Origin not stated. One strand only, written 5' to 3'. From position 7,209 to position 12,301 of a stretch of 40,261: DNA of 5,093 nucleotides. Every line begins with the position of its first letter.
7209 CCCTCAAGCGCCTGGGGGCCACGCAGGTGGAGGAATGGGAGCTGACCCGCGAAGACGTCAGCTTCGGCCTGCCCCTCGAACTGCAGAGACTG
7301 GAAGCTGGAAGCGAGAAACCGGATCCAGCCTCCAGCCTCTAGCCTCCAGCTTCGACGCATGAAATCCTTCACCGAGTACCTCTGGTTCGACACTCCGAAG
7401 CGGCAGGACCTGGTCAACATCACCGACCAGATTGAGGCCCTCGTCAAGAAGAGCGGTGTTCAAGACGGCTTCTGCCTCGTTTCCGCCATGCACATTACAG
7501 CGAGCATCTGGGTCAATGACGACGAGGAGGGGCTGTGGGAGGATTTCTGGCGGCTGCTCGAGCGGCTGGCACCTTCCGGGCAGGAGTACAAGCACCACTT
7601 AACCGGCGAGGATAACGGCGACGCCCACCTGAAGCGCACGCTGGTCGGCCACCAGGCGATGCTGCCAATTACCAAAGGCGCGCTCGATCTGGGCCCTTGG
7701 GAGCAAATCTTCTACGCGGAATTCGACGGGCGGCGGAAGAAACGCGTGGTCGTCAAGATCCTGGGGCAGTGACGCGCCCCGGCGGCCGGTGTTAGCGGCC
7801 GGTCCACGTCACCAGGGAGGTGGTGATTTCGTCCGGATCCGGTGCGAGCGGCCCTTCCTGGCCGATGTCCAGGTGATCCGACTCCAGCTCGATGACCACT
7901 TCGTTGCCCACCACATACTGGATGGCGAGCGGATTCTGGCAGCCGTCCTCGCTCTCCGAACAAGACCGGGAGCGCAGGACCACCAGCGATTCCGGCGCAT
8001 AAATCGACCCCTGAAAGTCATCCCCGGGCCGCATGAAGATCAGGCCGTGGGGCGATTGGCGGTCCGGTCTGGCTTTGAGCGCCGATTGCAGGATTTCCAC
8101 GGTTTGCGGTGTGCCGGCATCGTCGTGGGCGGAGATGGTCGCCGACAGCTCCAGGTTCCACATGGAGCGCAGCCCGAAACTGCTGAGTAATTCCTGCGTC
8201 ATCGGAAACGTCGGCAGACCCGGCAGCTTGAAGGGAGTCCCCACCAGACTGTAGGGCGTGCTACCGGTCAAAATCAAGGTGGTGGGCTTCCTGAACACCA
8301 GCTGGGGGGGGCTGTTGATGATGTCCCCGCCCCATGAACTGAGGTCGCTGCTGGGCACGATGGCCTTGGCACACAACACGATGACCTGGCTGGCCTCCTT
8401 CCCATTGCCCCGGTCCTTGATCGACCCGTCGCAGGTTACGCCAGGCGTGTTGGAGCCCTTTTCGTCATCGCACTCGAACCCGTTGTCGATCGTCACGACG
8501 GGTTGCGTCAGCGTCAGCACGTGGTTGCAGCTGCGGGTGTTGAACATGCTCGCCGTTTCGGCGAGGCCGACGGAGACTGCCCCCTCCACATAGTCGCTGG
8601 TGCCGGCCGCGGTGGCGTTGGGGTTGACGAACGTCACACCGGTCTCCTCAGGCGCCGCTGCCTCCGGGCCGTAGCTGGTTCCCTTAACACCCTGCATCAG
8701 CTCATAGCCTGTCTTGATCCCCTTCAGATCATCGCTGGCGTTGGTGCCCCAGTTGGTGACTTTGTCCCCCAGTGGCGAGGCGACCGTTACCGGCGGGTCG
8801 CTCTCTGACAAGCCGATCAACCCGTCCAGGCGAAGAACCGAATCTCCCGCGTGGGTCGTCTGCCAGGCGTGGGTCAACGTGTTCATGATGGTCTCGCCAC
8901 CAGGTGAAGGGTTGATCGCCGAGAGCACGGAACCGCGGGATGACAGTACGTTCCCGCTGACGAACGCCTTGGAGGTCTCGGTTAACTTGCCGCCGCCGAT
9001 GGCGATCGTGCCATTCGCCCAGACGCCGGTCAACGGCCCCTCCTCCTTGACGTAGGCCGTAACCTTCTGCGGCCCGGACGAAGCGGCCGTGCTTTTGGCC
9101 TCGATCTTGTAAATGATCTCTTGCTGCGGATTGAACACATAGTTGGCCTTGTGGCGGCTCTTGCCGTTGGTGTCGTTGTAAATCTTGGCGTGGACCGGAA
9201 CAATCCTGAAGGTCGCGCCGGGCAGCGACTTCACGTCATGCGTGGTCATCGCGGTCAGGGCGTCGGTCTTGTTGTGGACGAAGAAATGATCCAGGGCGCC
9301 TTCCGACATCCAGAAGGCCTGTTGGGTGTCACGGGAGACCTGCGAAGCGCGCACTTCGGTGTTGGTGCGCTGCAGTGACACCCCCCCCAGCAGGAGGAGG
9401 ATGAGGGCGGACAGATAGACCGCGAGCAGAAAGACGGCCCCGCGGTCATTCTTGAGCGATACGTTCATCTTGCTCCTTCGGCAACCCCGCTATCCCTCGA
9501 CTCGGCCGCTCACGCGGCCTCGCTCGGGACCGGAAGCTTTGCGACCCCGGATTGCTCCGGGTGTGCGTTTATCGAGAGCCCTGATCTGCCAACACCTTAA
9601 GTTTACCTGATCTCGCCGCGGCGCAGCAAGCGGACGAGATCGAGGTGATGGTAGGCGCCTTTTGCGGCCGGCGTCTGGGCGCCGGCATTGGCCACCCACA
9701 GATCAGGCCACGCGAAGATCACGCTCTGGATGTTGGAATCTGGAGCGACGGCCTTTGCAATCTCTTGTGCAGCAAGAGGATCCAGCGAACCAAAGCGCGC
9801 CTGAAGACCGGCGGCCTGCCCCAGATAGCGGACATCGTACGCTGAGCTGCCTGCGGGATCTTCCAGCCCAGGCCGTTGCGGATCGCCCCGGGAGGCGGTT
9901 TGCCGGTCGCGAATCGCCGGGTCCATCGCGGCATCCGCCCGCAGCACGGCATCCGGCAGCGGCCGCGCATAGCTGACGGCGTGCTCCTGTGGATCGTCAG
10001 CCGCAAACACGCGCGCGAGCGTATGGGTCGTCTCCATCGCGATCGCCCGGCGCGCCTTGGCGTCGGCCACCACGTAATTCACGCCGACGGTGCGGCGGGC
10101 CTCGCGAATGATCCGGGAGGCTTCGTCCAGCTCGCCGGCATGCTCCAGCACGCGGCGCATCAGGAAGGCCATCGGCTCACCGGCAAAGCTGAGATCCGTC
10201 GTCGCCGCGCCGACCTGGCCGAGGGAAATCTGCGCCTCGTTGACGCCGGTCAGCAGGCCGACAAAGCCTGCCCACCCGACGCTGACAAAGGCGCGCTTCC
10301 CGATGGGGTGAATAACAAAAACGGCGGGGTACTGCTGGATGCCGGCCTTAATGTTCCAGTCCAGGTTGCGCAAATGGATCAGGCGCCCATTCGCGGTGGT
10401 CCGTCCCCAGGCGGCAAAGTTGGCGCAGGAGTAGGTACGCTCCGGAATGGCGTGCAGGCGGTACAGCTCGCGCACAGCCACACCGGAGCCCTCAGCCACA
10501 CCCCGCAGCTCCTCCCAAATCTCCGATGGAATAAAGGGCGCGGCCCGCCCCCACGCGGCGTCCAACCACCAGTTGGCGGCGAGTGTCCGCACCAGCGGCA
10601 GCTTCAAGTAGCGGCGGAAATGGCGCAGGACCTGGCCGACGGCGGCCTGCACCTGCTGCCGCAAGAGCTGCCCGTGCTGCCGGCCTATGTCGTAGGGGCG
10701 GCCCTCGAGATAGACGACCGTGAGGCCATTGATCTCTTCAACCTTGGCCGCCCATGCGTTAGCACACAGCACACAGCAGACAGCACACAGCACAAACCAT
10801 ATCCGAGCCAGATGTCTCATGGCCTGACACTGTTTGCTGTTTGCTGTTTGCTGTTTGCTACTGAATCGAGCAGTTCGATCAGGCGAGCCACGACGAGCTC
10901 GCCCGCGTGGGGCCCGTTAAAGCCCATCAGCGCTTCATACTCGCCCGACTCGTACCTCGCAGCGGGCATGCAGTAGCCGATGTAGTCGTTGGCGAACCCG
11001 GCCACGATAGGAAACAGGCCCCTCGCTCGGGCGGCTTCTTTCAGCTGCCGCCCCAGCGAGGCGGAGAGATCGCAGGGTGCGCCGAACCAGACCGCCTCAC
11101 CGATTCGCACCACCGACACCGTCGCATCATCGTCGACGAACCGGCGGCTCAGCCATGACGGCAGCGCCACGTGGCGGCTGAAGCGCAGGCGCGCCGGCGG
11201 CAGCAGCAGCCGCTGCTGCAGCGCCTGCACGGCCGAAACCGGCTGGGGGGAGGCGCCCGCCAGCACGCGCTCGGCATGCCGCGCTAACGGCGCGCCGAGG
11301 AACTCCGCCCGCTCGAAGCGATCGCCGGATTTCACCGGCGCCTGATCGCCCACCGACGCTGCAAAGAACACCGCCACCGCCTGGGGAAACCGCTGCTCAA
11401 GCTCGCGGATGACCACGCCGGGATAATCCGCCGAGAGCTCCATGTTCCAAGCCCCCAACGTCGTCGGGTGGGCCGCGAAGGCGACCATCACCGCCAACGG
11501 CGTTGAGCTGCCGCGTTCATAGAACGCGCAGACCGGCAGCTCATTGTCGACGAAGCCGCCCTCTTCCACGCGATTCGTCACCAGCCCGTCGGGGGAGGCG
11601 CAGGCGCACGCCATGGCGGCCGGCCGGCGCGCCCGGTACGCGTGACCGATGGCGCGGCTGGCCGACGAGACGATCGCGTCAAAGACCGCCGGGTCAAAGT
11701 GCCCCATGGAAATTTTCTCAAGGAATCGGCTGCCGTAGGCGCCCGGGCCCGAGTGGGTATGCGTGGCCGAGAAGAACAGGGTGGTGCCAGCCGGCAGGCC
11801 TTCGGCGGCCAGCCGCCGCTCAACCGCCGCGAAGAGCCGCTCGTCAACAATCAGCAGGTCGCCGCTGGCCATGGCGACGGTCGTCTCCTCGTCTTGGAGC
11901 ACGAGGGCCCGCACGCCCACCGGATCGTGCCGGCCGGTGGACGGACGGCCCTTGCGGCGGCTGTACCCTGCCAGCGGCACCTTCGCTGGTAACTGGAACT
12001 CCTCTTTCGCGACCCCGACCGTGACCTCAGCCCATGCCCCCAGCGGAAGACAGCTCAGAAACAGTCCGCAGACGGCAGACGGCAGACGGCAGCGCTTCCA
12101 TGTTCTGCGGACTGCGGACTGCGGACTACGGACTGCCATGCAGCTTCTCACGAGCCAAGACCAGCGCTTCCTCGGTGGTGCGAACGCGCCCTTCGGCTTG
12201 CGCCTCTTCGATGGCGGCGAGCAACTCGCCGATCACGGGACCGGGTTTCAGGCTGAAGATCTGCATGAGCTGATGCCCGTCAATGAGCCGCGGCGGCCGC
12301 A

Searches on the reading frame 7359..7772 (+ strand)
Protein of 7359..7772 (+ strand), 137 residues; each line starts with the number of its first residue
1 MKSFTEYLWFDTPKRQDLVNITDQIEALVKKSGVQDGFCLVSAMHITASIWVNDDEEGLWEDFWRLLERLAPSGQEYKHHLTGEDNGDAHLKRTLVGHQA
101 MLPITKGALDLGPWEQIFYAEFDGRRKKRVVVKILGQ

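Call 12: search_protein_families(library=pfam, proteins=[window:7359-7772:+])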
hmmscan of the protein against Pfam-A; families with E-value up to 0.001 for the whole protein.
window:7359-7772:+ (137 aa): 1 family
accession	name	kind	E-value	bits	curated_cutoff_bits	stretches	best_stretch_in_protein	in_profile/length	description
PF01894.22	UPF0047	-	9.3e-39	132.6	27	1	20-134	1-117/117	Uncharacterised protein family UPF0047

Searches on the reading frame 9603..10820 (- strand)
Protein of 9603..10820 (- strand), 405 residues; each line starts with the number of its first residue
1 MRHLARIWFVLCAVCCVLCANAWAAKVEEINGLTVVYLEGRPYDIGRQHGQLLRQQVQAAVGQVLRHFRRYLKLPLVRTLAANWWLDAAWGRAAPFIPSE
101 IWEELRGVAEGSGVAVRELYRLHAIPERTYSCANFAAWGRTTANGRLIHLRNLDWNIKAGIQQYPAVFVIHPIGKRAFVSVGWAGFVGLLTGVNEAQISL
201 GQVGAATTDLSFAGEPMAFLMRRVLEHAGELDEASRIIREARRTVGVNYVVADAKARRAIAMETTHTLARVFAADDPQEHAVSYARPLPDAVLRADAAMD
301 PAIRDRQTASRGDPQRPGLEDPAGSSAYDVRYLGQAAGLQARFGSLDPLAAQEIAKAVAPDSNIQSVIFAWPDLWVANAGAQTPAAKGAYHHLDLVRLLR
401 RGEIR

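Call 12: search_protein_families(library=pfam, proteins=[window:9603-10820:-])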
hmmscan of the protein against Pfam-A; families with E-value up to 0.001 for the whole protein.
window:9603-10820:- (405 aa): 1 family
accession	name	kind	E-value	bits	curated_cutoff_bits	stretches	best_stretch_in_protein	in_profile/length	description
PF03417.21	AAT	-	1.5e-08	35.1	23.2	1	143-270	4-126/225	Acyl-coenzyme A:6-aminopenicillanic acid acyl-transferase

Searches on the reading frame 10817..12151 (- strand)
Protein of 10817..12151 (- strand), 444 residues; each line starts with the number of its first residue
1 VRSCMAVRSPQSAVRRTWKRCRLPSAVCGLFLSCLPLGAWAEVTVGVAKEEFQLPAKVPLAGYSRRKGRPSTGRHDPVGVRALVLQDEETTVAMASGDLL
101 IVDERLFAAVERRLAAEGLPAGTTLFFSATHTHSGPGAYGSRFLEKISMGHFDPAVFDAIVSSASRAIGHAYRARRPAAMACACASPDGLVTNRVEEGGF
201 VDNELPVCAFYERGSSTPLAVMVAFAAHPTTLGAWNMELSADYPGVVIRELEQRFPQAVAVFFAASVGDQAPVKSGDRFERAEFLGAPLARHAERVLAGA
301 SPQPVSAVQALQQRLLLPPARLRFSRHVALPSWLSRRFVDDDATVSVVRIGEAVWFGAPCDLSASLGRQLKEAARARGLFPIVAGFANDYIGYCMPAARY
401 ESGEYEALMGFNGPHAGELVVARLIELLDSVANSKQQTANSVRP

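Call 12: search_protein_families(library=pfam, proteins=[window:10817-12151:-])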
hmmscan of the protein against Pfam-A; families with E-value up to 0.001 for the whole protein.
window:10817-12151:- (444 aa): 1 family
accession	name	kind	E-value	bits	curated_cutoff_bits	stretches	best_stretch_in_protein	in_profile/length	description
PF04734.18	Ceramidase_alk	-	1.5e-22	80.4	32.1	1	56-276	15-260/509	Neutral/alkaline non-lysosomal ceramidase, N-terminal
